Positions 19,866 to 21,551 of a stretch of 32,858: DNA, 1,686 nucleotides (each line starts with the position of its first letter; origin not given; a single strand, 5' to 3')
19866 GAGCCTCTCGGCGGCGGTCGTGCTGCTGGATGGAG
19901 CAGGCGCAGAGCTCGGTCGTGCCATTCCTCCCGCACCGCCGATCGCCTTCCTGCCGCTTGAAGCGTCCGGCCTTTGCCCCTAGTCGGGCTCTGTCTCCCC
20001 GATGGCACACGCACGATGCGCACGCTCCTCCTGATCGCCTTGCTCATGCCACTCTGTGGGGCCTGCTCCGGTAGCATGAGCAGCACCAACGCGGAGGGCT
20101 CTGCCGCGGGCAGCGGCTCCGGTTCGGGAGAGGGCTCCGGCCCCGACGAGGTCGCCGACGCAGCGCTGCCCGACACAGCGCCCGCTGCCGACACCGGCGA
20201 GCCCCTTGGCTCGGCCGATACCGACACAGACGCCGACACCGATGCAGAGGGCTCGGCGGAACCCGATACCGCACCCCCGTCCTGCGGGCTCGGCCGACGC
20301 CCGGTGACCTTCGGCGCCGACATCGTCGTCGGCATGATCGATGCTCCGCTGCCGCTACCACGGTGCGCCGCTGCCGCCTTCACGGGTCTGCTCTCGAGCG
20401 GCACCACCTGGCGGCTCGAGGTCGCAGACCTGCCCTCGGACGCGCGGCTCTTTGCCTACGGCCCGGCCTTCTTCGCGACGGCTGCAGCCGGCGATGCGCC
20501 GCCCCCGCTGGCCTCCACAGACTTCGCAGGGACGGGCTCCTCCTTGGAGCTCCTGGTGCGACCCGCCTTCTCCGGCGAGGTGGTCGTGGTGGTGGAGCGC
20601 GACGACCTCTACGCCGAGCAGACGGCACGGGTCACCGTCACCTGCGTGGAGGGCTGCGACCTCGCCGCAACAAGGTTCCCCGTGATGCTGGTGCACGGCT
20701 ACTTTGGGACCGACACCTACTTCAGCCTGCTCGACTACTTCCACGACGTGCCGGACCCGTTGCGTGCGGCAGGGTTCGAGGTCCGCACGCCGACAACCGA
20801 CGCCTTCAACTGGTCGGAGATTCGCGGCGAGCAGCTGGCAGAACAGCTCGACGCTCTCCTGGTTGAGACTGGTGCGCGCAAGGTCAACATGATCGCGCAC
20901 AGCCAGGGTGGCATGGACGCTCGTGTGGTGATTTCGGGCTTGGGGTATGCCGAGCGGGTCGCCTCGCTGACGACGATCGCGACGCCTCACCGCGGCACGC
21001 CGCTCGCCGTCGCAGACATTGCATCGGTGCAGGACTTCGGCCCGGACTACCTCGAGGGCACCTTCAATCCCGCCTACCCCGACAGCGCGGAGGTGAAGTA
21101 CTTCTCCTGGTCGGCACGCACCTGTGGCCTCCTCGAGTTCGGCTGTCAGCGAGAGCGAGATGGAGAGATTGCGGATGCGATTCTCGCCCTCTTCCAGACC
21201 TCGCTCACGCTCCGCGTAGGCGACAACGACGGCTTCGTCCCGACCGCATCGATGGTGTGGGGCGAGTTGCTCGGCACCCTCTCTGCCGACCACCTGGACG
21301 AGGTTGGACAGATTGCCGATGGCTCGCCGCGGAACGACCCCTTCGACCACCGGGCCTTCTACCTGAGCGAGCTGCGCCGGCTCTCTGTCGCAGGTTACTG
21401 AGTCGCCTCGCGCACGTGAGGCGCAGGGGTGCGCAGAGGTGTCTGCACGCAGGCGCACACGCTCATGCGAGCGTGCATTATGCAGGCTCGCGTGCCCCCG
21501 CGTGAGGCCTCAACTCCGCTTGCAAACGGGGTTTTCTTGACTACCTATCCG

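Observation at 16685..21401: B12-riboswitch-controlled receptor with two surface-type lipoproteins and no BtuFCD: possible novel corrinoid capture module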

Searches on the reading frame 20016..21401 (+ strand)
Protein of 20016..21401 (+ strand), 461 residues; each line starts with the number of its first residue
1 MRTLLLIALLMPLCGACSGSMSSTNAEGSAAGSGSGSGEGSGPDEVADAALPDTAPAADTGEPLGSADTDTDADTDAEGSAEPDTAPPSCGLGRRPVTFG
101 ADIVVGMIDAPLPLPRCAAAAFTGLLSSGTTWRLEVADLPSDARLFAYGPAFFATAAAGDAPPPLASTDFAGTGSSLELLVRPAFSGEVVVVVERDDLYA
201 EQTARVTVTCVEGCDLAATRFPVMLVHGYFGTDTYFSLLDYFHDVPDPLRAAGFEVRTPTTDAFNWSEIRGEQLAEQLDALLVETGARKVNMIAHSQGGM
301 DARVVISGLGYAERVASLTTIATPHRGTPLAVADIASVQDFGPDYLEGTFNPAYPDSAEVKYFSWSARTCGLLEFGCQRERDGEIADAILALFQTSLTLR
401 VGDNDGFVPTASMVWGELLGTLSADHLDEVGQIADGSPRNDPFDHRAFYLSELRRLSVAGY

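Call 7: search_protein_families(library=pfam, proteins=[window:20016-21401:+], max_evalue=0.1)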
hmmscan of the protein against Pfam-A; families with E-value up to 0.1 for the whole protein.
window:20016-21401:+ (461 aa): 6 families
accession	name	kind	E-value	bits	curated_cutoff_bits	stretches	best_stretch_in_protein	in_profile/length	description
PF00561.26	Abhydrolase_1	-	1.5e-09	38.4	25.8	1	222-352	2-134/245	alpha/beta hydrolase fold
PF02089.21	Palm_thioest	-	2.3e-05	24.7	26.8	1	222-328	1-113/254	Palmitoyl protein thioesterase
PF07819.20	PGAP1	-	3.6e-05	24.1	24.3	1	285-335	88-140/233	PGAP1-like alpha/beta domain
PF01674.24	Lipase_2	-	0.00057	19.9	20.3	1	278-332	65-119/219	Lipase (class 2)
PF24096.1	DUF7379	-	0.0007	20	33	1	273-333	56-120/191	Domain of unknown function (DUF7379)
PF05057.20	DUF676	-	0.018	15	20.3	1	271-328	59-128/217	Putative serine esterase (DUF676)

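Call 8: search_protein_families(library=ncbifam, proteins=[window:20016-21401:+], max_evalue=0.1)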
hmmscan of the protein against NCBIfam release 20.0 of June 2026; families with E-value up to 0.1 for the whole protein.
window:20016-21401:+ (461 aa): 4 families
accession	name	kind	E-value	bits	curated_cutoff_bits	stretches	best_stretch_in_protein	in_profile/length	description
NF011457.0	PRK14875.1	equivalog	0.00016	20.8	307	1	201-323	112-231/372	acetoin dehydrogenase dihydrolipoyllysine-residue acetyltransferase subunit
NF004514.1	PRK05855.1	equivalog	0.0069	15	455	1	219-325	21-128/578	SDR family oxidoreductase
NF038033.1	FEA1_rel_lipo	equivalog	0.042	12.5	250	1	8-81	9-80/406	FEA1-related lipoprotein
NF007954.0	PRK10673.1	equivalog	0.063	12.5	399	1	219-320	15-111/255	esterase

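Call 58: find_homologous_proteins(query=window:20016-21398:+, max_evalue=0.001)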
Query window:20016-21398:+ (461 aa): 92 proteins with E <= 0.001 among 8000 candidates.
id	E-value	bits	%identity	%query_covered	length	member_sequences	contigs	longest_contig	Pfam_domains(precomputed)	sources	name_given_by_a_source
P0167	2.5e-282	955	93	100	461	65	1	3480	PF02089.22,PF00561.27,PF07819.20,PF24096.3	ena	-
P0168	1.1e-265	900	89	97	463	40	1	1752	PF00561.27,PF07819.20,PF24096.3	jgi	jgi:triacylglycerol lipase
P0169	2.2e-263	892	88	100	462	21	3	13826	PF02089.22,PF00561.27,PF07819.20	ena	-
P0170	9.4e-257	870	86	100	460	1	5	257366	PF00561.27,PF07819.20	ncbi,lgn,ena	-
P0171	1.7e-256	869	87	97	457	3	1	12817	PF00561.27,PF07819.20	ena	-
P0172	2.0e-244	830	82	100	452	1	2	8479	PF00561.27,PF07819.20,PF24096.3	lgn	-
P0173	2.6e-236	803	80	99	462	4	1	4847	PF02089.22,PF12697.14,PF00561.27,PF07819.20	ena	-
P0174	4.0e-236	802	80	97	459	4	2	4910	PF02089.22,PF12697.14,PF00561.27,PF07819.20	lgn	-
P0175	7.4e-218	742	81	85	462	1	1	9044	PF01674.25,PF00561.27,PF07819.20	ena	-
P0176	3.0e-170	585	64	92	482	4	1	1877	PF02089.22,PF00561.27,PF07819.20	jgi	jgi:pimeloyl-ACP methyl ester carboxylesterase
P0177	3.6e-142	493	60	81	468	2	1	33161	PF02089.22,PF00561.27,PF07819.20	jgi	jgi:pimeloyl-ACP methyl ester carboxylesterase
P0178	1.5e-141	490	56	89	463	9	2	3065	PF00561.27,PF07819.20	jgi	jgi:pimeloyl-ACP methyl ester carboxylesterase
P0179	8.9e-134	465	60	76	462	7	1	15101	PF02089.22,PF00561.27,PF07819.20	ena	-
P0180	3.8e-133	463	54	90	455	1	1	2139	PF02089.22,PF00561.27,PF07819.20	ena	-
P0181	3.9e-132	459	59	74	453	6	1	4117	PF02089.22,PF00561.27,PF07819.20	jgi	-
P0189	3.4e-112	394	45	99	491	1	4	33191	PF02089.22,PF00561.27,PF24096.3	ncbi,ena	-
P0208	4.1e-65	239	34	100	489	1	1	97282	PF02089.22,PF00561.27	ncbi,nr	ncbi:MAG: hypothetical protein H6727_12660 [Myxococcales bacterium]|nr:hypothetical protein [Myxococ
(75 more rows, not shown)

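Call 59: find_encoding_contigs(protein=P0177, flank=7000, max_places=1)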
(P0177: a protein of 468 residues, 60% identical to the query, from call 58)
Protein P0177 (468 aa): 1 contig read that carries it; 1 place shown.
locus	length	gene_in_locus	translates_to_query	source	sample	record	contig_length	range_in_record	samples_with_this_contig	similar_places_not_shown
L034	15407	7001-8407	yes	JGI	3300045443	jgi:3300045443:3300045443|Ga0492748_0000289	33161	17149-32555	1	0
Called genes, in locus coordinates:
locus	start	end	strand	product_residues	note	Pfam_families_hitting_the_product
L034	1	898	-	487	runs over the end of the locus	PF02557:VanY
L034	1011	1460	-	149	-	-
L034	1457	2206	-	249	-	PF00106:adh_short, PF01370:Epimerase (faint), PF08659:KR, PF13561:adh_short_C2, PF23441:SDR (weak)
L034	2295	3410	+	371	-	PF22612:GH113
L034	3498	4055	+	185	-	PF13302:Acetyltransf_3, PF00583:Acetyltransf_1 (weak)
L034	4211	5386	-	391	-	-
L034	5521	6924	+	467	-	PF09423:PhoD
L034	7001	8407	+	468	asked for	PF00561:Abhydrolase_1 (weak), PF02089:Palm_thioest (weak), PF07819:PGAP1 (weak)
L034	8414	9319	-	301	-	PF00126:HTH_1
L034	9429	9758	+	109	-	PF02482:Ribosomal_S30AE (weak)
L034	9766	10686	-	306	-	PF14226:DIOX_N, PF03171:2OG-FeII_Oxy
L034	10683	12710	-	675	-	PF00456:Transketolase_N, PF02779:Transket_pyr, PF02780:Transketolase_C, PF22613:Transketolase_C_1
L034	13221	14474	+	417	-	PF03109:ABC1, PF27536:UbiB_helical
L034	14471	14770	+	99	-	-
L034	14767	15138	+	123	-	-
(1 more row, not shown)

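Call 60: find_encoding_contigs(protein=P0189, flank=7000, max_places=1)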
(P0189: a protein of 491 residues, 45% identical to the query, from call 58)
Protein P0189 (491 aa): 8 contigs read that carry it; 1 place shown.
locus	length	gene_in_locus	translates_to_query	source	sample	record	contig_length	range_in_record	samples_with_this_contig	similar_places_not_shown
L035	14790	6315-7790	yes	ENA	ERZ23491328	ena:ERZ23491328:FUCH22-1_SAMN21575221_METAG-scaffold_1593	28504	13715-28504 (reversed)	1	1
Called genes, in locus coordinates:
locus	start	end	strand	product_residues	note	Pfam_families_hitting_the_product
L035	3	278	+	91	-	?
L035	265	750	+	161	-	PF06073:DUF934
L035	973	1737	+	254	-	PF01507:PAPS_reduct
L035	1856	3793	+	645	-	PF00999:Na_H_Exchanger, PF02254:TrkA_N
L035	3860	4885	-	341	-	PF14237:GYF_2, PF01987:AIM24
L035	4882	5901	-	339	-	PF01212:Beta_elim_lyase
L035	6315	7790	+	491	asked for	PF24096:DUF7379 (faint), PF00561:Abhydrolase_1 (weak), PF02089:Palm_thioest (weak)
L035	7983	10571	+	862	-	PF01751:Toprim, PF01131:Topoisom_bac, PF13368:Toprim_C_rpt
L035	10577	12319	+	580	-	PF04734:Ceramidase_alk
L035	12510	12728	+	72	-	PF01176:eIF-1a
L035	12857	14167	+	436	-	PF00108:Thiolase_N, PF02803:Thiolase_C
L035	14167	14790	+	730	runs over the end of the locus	PF00378:ECH_1, PF16113:ECH_2, PF02737:3HCDH_N, PF00725:3HCDH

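Call 61: find_encoding_contigs(protein=P0208, flank=7000, max_places=1)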
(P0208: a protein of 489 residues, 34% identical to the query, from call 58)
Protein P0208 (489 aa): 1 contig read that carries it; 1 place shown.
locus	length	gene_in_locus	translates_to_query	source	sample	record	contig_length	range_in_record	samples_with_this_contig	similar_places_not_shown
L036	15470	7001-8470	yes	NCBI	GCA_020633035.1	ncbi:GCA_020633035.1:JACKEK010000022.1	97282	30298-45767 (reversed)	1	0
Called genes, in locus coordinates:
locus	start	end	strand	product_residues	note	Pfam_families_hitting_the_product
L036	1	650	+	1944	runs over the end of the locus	PF00515:TPR_1 (faint), PF07719:TPR_2 (faint), PF13181:TPR_8 (faint), PF13428:TPR_14 (faint), PF13432:TPR_16 (faint), PF23914:TPR_CcmH_CycH (faint), PF25064:ARM_TT21_5th (faint), PF13176:TPR_7 (faint), +2 more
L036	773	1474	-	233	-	PF02592:Vut_1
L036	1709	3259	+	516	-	PF11617:Cu-binding_MopE (faint)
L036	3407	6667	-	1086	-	PF00092:VWA, PF13519:VWA_2, PF13768:VWA_3 (weak), PF11617:Cu-binding_MopE (faint)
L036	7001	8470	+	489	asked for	PF00561:Abhydrolase_1 (weak), PF02089:Palm_thioest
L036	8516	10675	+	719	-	PF00069:Pkinase, PF01636:APH (faint), PF07714:PK_Tyr_Ser-Thr, PF11906:DUF3426 (faint)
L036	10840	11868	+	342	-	PF02742:Fe_dep_repr_C, PF04023:FeoA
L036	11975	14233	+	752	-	PF00009:GTP_EFTU (weak), PF01926:MMR_HSR1, PF02421:FeoB_N, PF07670:Gate, PF07664:FeoB_C, PF07670:Gate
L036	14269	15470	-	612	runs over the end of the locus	PF07963:N_methyl (weak), PF12773:DZR (weak)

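Call 74: predict_structure(alignment_id=A5)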
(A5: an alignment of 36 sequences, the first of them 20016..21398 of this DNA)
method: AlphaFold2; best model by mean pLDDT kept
length: 461 residues; sequences in the alignment: 36
mean_pLDDT: 81.1   pTM: 0.77
mean pLDDT of the five models: 81.1, 80.7, 79.3, 78.1, 77.1
residues with pLDDT >= 90: 274; 70-90: 67; 50-70: 47; < 50: 73
segments of 3 or more residues with pLDDT < 50: 15-80
pLDDT, mean of each block of 10 residues (from residue 1): 52 44 31 34 36 37 37 40 61 80 97 94 97 98 97 86 96 95 98 91 97 98 85 51 89 95 86 97 97 95 98 98 91 65 94 98 97 92 86 88 93 98 90 62 90 98 97
secondary structure, 60 per line:
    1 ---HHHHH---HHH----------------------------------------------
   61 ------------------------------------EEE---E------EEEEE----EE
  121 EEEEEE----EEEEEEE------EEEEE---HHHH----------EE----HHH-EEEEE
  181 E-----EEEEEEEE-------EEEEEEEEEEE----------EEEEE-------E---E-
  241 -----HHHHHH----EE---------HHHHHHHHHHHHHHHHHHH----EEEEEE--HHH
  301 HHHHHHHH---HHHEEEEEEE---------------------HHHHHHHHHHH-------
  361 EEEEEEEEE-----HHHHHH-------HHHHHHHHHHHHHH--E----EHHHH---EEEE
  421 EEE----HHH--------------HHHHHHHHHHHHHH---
elements in order: H4-8 E97-99 E110-114 E119-126 E131-137 E144-148 H152-155 E176-181 E187-194 E202-212 E223-227 H246-251 H267-285 E290-295 H298-308 E315-321 H343-353 E361-369 H375-380 H388-401 H410-413 E417-423 H445-458

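Call 77: fold_search(model_id=the predicted structure, library=pdb)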
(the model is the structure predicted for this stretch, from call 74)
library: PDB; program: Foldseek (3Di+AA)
matches with E <= 10: 1761; with E <= 0.001: 195
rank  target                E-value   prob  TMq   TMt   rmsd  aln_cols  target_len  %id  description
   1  6cl4                  1.1e-16  1.00  0.44  0.68   4.7       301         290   26  LipC12 - Lipase from metagenomics (released 2019-03-13)
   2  7cof                  1.6e-16  1.00  0.44  0.63   5.5       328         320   25  Cholesterol esterase from Burkholderia stabilis (orthorhombic crystal form) (released 2020-12-16)
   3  8xy5_A                2.1e-16  1.00  0.45  0.64   5.4       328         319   26  Open conformation of Burkholderia stagnalis lipase (released 2025-01-22)
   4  4lip_D                2.5e-16  1.00  0.46  0.65   4.8       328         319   25  PSEUDOMONAS LIPASE COMPLEXED WITH RC-(RP, SP)-DIBUTYLCARBAMOYLGLYCERO-3-O-BUTYLPHOSPHONATE (released 1998-08-19)
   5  1cvl                  6.9e-16  1.00  0.44  0.64   5.1       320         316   26  CRYSTAL STRUCTURE OF BACTERIAL LIPASE FROM CHROMOBACTERIUM VISCOSUM ATCC 6918 (released 1997-04-01)
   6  2es4_B                8.7e-16  1.00  0.44  0.64   5.1       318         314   24  Crystal structure of the Burkholderia glumae lipase-specific foldase in complex with its cognate lipase (released 2006-03-07)
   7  2lip                  1.0e-15  1.00  0.45  0.63   4.9       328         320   26  PSEUDOMONAS LIPASE OPEN CONFORMATION (released 1997-03-12)
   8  1ys1                  1.4e-15  1.00  0.45  0.64   5.1       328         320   26  Burkholderia cepacia lipase complexed with hexylphosphonic acid (R)-2-methyl-3-phenylpropyl ester (released 2005-05-17)
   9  1tah_A                2.0e-15  1.00  0.44  0.62   5.8       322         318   25  THE CRYSTAL STRUCTURE OF TRIACYLGLYCEROL LIPASE FROM PSEUDOMONAS GLUMAE REVEALS A PARTIALLY REDUNDANT CATALYTIC ASPART (released 1994-05-31)
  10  6jd9                  1.8e-14  1.00  0.44  0.70   5.1       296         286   26  Proteus mirabilis lipase mutant - I118V/E130G (released 2019-07-24)
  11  1ex9                  3.8e-14  1.00  0.42  0.66   5.5       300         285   25  CRYSTAL STRUCTURE OF THE PSEUDOMONAS AERUGINOSA LIPASE COMPLEXED WITH RC-(RP,SP)-1,2-DIOCTYLCARBAMOYL-GLYCERO-3-O-OCTYLP (released 2000-10-18)
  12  4gw3                  5.5e-14  1.00  0.44  0.70   4.6       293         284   27  Crystal Structure of the Lipase from Proteus mirabilis (released 2013-02-06)
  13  3w9u                  7.3e-14  1.00  0.44  0.72   4.5       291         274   27  Crystal structure of Lipk107 (released 2013-12-04)
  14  4gxn                  1.1e-13  1.00  0.44  0.70   4.8       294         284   26  Diethylphosphonate Inhibited Structure of the Proteus mirabilis Lipase (released 2013-02-06)
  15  9g8u_A                2.0e-13  1.00  0.42  0.64   5.4       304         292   26  Structure of the LipA:LipB complex from Acinetobacter baumannii (released 2025-02-19)
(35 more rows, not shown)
